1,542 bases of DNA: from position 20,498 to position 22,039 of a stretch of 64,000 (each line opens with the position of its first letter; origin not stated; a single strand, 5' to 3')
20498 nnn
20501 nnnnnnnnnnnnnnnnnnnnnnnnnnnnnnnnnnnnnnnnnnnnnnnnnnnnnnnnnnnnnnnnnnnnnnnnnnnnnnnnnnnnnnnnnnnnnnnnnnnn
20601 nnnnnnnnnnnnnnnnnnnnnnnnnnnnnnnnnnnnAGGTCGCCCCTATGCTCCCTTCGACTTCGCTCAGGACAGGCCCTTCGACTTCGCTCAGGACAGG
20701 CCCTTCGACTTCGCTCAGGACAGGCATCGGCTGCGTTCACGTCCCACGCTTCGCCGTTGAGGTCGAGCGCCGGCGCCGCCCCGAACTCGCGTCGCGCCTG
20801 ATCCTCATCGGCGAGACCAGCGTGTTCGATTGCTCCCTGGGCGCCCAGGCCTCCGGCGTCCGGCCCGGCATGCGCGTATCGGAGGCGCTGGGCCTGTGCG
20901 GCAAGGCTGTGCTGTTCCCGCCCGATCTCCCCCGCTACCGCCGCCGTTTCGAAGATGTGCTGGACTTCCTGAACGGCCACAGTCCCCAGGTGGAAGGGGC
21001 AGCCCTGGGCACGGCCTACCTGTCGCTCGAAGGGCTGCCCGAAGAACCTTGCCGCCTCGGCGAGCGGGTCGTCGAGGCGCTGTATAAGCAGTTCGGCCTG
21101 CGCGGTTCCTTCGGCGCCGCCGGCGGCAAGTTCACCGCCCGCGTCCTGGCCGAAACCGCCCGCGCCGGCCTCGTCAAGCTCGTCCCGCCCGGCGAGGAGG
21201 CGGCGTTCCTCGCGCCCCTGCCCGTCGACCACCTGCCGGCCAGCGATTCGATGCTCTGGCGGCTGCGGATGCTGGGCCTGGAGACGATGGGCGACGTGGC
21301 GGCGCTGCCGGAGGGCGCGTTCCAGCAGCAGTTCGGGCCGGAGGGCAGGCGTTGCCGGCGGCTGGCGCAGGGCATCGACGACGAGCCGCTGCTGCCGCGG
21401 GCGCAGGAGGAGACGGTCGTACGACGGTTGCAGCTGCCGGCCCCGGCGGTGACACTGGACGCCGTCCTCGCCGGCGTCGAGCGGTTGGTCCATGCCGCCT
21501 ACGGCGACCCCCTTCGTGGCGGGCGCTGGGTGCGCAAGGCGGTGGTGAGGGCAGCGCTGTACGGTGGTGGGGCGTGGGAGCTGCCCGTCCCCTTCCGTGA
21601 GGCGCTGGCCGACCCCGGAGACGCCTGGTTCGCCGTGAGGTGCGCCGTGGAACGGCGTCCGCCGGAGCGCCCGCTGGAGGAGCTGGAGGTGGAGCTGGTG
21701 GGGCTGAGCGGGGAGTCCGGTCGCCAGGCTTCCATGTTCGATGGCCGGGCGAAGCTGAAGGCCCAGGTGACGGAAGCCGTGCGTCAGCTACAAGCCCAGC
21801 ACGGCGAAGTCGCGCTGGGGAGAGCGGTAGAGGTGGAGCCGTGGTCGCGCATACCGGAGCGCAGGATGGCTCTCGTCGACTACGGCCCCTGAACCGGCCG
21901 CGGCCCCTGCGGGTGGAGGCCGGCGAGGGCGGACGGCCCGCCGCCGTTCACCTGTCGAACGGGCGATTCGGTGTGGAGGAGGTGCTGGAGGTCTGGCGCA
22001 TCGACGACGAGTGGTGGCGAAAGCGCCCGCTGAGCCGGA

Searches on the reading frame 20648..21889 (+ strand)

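Call 71: search_protein_families(library=pfam, proteins=[window:20648-21889:+], max_evalue=0.00001)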
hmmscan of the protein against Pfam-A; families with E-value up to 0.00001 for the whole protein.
window:20648-21889:+ (414 aa): 1 family
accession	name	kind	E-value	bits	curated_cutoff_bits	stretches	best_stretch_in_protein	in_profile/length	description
PF00817.25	IMS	-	1.2e-20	74.4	23.2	1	32-168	3-147/148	impB/mucB/samB family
